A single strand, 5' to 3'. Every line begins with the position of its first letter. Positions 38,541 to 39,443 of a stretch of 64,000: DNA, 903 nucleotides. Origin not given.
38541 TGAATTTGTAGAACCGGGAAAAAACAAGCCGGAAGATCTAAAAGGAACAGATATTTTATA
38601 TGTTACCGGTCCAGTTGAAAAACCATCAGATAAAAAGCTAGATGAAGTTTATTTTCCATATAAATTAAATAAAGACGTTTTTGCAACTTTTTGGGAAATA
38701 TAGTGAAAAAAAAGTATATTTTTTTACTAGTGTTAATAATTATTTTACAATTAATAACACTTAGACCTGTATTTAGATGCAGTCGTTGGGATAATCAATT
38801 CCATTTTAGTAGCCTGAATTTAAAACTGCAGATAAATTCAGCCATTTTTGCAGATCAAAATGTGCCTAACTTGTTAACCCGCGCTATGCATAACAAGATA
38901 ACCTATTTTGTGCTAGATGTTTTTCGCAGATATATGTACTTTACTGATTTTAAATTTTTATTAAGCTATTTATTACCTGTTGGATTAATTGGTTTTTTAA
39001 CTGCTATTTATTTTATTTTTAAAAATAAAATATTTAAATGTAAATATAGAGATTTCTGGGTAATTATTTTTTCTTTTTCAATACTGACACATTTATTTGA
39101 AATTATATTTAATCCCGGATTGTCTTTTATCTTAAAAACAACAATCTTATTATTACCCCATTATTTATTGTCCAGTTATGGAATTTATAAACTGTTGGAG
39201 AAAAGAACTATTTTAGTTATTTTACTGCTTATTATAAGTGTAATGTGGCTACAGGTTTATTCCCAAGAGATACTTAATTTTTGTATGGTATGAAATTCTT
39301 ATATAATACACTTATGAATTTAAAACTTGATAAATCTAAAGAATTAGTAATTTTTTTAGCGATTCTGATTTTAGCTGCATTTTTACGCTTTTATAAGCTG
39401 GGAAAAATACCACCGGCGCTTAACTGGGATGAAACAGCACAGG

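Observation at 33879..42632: Head-to-tail array of five full-length PMT_2/ArnT-like paralogs plus one decayed copy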

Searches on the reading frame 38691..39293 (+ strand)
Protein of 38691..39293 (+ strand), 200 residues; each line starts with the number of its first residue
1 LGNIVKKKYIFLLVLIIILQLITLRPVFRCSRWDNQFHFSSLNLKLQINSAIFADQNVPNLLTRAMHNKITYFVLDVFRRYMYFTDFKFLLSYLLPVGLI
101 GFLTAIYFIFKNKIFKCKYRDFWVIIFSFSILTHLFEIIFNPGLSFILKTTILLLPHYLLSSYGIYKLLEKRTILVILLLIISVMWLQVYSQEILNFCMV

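Call 3: search_protein_families(library=pfam, proteins=[window:38691-39293:+], max_evalue=0.01)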
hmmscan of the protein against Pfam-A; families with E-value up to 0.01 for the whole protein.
window:38691-39293:+ (200 aa): 0 families

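Call 17: search_protein_representatives(protein=window:38703-39290:+)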
Query: 196 residues. Proteins with E-value up to 0.001 (for the whole library): 125; up to 1e-10: 74; up to 1e-30: 1. The best 125 are listed.
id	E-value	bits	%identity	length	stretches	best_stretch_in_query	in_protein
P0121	7.0e-119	411.2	100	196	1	1-196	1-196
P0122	8.2e-29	117.4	40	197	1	5-195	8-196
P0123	1.7e-27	113.1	38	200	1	4-195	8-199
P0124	6.7e-24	101.4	35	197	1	1-196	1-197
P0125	2.3e-22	96.4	35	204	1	6-195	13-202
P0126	9.7e-21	91.1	32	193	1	7-196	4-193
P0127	2.2e-20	89.9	31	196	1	7-195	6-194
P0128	2.3e-20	89.8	35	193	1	18-195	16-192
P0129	2.7e-20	89.6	33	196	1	7-195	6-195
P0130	1.1e-19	87.7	34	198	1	1-195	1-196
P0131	1.7e-19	87.0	38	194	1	2-194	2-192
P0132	6.0e-19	85.2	36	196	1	8-195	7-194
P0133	6.8e-19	85.0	35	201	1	3-195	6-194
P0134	9.5e-18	81.3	32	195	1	3-195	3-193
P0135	1.7e-17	80.5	34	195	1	25-195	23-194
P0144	4.6e-16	75.8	30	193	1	4-195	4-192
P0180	8.0e-12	62.0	27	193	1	5-195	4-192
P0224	7.2e-08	49.1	25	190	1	7-194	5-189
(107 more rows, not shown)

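Call 30: search_protein_families(library=ncbifam, proteins=[window:38703-39293:+], max_evalue=0.01)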
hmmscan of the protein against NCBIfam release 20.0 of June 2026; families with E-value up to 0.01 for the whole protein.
window:38703-39293:+ (196 aa): 0 families

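Call 32: find_encoding_contigs(protein=P0126, flank=8000, max_places=2)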
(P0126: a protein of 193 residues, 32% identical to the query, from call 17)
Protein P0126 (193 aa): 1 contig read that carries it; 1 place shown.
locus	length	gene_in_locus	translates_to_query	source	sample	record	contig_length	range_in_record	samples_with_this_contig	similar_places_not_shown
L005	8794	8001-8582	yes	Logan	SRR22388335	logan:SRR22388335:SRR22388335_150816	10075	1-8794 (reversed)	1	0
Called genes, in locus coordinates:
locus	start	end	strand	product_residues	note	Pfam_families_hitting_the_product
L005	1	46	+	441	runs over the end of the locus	?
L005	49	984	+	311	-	PF00535:Glycos_transf_2, PF10111:Glyco_tranf_2_2 (faint), PF13506:Glyco_transf_21, PF13641:Glyco_tranf_2_3, PF13632:Glyco_trans_2_3 (weak)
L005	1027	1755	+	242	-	PF00535:Glycos_transf_2, PF10111:Glyco_tranf_2_2, PF13641:Glyco_tranf_2_3 (weak)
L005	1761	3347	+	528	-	-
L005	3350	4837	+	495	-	-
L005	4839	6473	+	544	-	PF13231:PMT_2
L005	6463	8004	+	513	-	-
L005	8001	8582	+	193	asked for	-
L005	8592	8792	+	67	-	?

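Call 33: find_encoding_contigs(protein=P0144, flank=8000, max_places=2)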
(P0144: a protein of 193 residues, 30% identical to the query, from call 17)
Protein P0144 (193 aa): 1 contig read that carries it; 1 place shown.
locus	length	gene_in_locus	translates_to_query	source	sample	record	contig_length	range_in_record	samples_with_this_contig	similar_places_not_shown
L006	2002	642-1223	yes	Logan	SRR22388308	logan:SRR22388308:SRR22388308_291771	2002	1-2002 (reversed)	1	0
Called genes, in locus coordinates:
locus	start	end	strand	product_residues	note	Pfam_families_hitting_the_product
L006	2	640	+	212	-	?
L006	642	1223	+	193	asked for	-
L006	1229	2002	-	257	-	?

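Call 34: find_encoding_contigs(protein=P0180, flank=8000, max_places=2)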
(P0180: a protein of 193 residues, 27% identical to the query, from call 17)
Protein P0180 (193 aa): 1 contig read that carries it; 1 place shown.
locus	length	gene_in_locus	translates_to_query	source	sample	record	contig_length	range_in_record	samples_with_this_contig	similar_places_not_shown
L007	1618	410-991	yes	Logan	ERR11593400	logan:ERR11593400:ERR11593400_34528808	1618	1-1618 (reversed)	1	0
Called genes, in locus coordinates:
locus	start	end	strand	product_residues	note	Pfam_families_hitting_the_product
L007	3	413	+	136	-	?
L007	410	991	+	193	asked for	-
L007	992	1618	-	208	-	?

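Call 36: predict_structure(alignment_id=A4)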
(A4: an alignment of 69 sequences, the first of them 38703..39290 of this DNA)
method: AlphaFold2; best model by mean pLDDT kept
length: 196 residues; sequences in the alignment: 69
mean_pLDDT: 94.9   pTM: 0.87
mean pLDDT of the five models: 94.9, 94.1, 93.9, 93.8, 93.7
residues with pLDDT >= 90: 180; 70-90: 12; 50-70: 4; < 50: 0
segments of 3 or more residues with pLDDT < 50: none
pLDDT, mean of each block of 10 residues (from residue 1): 90 97 97 97 94 91 92 97 97 98 87 86 97 97 97 98 96 98 96 96
secondary structure, 60 per line:
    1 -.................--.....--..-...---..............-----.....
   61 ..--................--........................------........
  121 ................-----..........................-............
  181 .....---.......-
elements in order: H2-18 H21-25 H37-50 H56-62 H65-80 H83-106 H113-136 H142-167 H169-185 H189-193

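Call 44: fold_search(model_id=the predicted structure, library=pdb)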
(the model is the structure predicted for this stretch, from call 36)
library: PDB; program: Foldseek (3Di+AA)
matches with E <= 10: 41; with E <= 0.001: 0
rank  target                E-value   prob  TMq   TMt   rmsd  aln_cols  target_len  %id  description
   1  6nq8_C                2.0e+00  0.14  0.26  0.25  16.4       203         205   10  Crystal structure of YetJ mutant from Bacillus Subtilis - D171E (released 2019-04-17)
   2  5sv1_F                3.1e+00  0.08  0.20  0.18  26.0       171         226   13  Structure of the ExbB/ExbD complex from E. coli at pH 4.5 (released 2016-09-28)
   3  6nq8_D                4.2e+00  0.08  0.26  0.25  17.3       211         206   11  Crystal structure of YetJ mutant from Bacillus Subtilis - D171E (released 2019-04-17)
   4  9fq7_3G               4.2e+00  0.06  0.19  0.12  18.0       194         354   15  Perkinsus marinus Respiratory supercomplex CII2CIII2CIV2 in c1 sate (released 2025-07-02)
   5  1jgj                  4.4e+00  0.08  0.23  0.21  14.7       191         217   14  CRYSTAL STRUCTURE OF SENSORY RHODOPSIN II AT 2.4 ANGSTROMS: INSIGHTS INTO COLOR TUNING AND TRANSDUCER INTERACTION (released 2001-07-18)
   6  6nq8_B                4.4e+00  0.06  0.24  0.24  17.0       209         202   13  Crystal structure of YetJ mutant from Bacillus Subtilis - D171E (released 2019-04-17)
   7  5zfp_B                4.4e+00  0.06  0.23  0.22  22.5       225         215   12  Structure of the ExbB/ExbD hexameric complex (released 2018-05-09)
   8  6nq9_C                4.6e+00  0.08  0.25  0.24  16.3       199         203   10  Crystal structure of YetJ mutant from Bacillus Subtilis - D195E (released 2019-04-17)
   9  4h8s_D                4.6e+00  0.06  0.23  0.13  25.6       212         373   12  Crystal structure of human APPL2BARPH domain (released 2012-10-17)
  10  4kly_D                4.6e+00  0.02  0.17  0.16  20.3       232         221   13  Crystal structure of a blue-light absorbing proteorhodopsin mutant D97N from HOT75 (released 2013-06-05)
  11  6nq9_B                4.8e+00  0.08  0.25  0.24  16.2       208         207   11  Crystal structure of YetJ mutant from Bacillus Subtilis - D195E (released 2019-04-17)
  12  7x74_F                4.8e+00  0.05  0.18  0.14  15.4       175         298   10  Cryo-EM structure of Streptomyces coelicolor transcription initial complex with two Zur dimers. (released 2022-08-03)
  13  6nq8_A                5.1e+00  0.08  0.26  0.25  16.4       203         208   10  Crystal structure of YetJ mutant from Bacillus Subtilis - D171E (released 2019-04-17)
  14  4fzs_A                5.1e+00  0.06  0.21  0.20  27.1       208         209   14  Structure of human SNX1 BAR domain (released 2013-07-10)
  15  6nq9_A                5.1e+00  0.03  0.16  0.15  19.8       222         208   13  Crystal structure of YetJ mutant from Bacillus Subtilis - D195E (released 2019-04-17)
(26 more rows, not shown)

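Call 50: find_homologous_proteins(query=A4, max_evalue=0.00001)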
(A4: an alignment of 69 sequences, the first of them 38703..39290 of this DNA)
Query A4 (69 sequences) (196 aa, profile of the alignment): 20 proteins with E <= 0.00001 among 8000 candidates.
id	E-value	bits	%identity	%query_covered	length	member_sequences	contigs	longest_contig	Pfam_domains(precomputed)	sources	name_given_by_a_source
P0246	1.2e-57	213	31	90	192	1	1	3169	-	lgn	-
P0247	3.8e-57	211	30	96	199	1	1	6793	-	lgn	-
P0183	1.5e-56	209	28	93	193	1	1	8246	-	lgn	-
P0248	3.4e-55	205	26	96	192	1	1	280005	-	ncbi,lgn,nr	ncbi:MAG TPA: hypothetical protein VM077_01790 [Candidatus Limnocylindrales bacterium]|nr:hypothetic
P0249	1.6e-53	199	31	98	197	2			-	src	-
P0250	3.6e-53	198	35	99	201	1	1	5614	-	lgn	-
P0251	5.2e-53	198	30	76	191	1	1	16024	-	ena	-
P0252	3.3e-52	195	30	95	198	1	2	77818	-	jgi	jgi:hypothetical protein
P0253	7.3e-52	194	33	93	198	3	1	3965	-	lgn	-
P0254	1.2e-51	193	29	95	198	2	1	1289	-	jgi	jgi:hypothetical protein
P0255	7.6e-51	191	26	96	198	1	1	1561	-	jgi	jgi:hypothetical protein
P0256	1.6e-50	190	30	93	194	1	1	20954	-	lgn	-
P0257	2.9e-50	189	32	99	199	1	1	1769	-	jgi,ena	jgi:hypothetical protein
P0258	3.2e-50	189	29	94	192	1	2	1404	-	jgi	jgi:hypothetical protein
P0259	4.2e-50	188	30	94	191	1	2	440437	-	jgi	jgi:hypothetical protein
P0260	2.5e-46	176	85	100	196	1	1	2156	-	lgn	-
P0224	4.4e-46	175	24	94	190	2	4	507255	-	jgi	jgi:hypothetical protein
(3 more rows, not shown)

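Call 51: find_encoding_contigs(protein=P0248, flank=9000, max_places=1)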
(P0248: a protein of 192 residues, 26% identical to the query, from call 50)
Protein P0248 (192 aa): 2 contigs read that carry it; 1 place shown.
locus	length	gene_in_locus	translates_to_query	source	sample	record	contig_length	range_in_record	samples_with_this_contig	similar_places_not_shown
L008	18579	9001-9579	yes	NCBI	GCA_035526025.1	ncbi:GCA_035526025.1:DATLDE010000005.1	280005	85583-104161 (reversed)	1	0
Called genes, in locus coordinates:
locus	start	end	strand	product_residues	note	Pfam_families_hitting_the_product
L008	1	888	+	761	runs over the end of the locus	PF09586:YfhO (faint)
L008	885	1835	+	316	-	PF00535:Glycos_transf_2, PF10111:Glyco_tranf_2_2 (faint), PF13506:Glyco_transf_21 (weak), PF13641:Glyco_tranf_2_3, PF13632:Glyco_trans_2_3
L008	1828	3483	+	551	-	PF02366:PMT, PF13231:PMT_2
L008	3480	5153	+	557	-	PF02366:PMT, PF13231:PMT_2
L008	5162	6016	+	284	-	PF00535:Glycos_transf_2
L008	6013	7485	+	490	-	-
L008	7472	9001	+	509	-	PF13231:PMT_2 (weak)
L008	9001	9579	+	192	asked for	-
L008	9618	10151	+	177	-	PF13439:Glyco_transf_4 (weak)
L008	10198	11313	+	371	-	PF13439:Glyco_transf_4 (weak), PF20706:GT4-conflict (weak), PF00534:Glycos_transf_1, PF13692:Glyco_trans_1_4, PF13524:Glyco_trans_1_2 (weak)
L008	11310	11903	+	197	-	PF00132:Hexapep, PF14602:Hexapep_2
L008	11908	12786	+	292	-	PF00535:Glycos_transf_2, PF13641:Glyco_tranf_2_3, PF13712:Glyco_tranf_2_5, PF13632:Glyco_trans_2_3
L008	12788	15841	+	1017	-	PF04932:Wzy_C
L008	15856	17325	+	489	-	PF02366:PMT, PF13231:PMT_2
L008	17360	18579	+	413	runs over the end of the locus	PF13439:Glyco_transf_4, PF13692:Glyco_trans_1_4, PF00534:Glycos_transf_1, PF13524:Glyco_trans_1_2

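Call 52: find_encoding_contigs(protein=P0259, flank=9000, max_places=1)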
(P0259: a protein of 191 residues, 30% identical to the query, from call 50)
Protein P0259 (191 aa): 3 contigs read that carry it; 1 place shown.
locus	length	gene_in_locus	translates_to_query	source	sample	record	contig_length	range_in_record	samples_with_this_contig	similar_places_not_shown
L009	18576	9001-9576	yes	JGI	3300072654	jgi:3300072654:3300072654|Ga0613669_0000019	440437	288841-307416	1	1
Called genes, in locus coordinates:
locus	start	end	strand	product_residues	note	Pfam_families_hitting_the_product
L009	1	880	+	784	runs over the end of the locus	PF09586:YfhO (weak)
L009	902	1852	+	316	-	PF00535:Glycos_transf_2, PF10111:Glyco_tranf_2_2, PF13641:Glyco_tranf_2_3, PF13632:Glyco_trans_2_3 (weak)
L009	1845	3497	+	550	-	PF02366:PMT, PF13231:PMT_2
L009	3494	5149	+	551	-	PF02366:PMT, PF13231:PMT_2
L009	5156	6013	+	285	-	PF00535:Glycos_transf_2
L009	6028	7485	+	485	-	-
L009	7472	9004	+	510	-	PF13231:PMT_2 (weak)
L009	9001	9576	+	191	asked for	-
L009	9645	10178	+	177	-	PF13439:Glyco_transf_4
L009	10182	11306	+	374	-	PF13439:Glyco_transf_4 (weak), PF20706:GT4-conflict, PF00534:Glycos_transf_1, PF13692:Glyco_trans_1_4, PF13524:Glyco_trans_1_2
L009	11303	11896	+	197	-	PF00132:Hexapep, PF14602:Hexapep_2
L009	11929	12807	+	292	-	PF00535:Glycos_transf_2, PF13641:Glyco_tranf_2_3, PF10111:Glyco_tranf_2_2, PF13506:Glyco_transf_21 (weak), PF13632:Glyco_trans_2_3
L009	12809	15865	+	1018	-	PF04932:Wzy_C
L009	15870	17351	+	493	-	-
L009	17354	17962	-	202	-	-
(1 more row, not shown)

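Call 53: find_encoding_contigs(protein=P0224, flank=9000, max_places=1)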
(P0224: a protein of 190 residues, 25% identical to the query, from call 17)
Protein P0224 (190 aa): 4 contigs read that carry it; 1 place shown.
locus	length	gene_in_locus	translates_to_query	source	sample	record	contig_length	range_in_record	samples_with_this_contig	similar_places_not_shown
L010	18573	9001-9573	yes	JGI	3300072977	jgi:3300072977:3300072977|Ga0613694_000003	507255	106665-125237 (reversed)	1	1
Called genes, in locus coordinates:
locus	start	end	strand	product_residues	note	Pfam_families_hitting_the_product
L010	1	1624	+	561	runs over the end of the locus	PF02366:PMT, PF13231:PMT_2 (weak)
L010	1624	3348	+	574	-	PF02366:PMT (weak), PF13231:PMT_2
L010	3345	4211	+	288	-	PF00535:Glycos_transf_2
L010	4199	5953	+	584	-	-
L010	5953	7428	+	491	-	-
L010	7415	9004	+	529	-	PF13231:PMT_2 (weak)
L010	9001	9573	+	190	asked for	-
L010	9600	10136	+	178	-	PF13439:Glyco_transf_4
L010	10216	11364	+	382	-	PF13439:Glyco_transf_4, PF20706:GT4-conflict, PF00534:Glycos_transf_1, PF13692:Glyco_trans_1_4, PF13524:Glyco_trans_1_2 (weak)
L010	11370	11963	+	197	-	PF00132:Hexapep (weak), PF14602:Hexapep_2 (weak)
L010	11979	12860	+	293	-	PF00535:Glycos_transf_2, PF10111:Glyco_tranf_2_2, PF13641:Glyco_tranf_2_3, PF13632:Glyco_trans_2_3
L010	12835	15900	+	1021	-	PF04932:Wzy_C (weak)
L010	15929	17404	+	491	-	PF13231:PMT_2 (weak), PF02366:PMT (weak)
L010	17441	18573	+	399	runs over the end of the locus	PF13439:Glyco_transf_4, PF00534:Glycos_transf_1, PF13692:Glyco_trans_1_4, PF13524:Glyco_trans_1_2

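Call 54: find_encoding_contigs(protein=P0252, flank=9000, max_places=1)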
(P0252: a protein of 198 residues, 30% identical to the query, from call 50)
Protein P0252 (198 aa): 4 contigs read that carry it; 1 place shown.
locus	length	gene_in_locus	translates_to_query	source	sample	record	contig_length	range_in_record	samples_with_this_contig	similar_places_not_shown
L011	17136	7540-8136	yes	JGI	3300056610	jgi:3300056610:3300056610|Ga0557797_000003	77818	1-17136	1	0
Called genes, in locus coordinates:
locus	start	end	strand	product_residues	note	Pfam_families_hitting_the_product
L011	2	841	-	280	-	?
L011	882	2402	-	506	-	PF13231:PMT_2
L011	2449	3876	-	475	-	PF26314:MptA_B_family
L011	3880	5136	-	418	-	PF26314:MptA_B_family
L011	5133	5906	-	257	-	PF00535:Glycos_transf_2, PF10111:Glyco_tranf_2_2 (weak)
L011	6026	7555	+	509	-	PF13231:PMT_2 (weak)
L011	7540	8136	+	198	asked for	-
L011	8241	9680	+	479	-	PF03951:Gln-synt_N, PF00120:Gln-synt_C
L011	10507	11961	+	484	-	-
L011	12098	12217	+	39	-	-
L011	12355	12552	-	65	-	-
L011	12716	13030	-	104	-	-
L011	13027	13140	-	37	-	-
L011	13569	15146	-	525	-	-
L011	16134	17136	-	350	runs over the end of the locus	PF09134:Invasin_D3, PF02369:Big_1, PF00041:fn3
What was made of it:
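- In L011 the pair stands alone (call 54).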

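Call 70: find_encoding_contigs(protein=P0260, flank=3000, max_places=2)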
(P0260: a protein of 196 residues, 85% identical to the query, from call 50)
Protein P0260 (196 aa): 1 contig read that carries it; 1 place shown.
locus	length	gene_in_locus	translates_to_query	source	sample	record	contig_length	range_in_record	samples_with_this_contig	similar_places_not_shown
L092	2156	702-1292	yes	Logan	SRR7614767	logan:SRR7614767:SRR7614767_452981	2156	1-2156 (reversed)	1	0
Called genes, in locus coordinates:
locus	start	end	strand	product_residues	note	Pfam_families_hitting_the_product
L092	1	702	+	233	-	?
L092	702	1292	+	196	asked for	-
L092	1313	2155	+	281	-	?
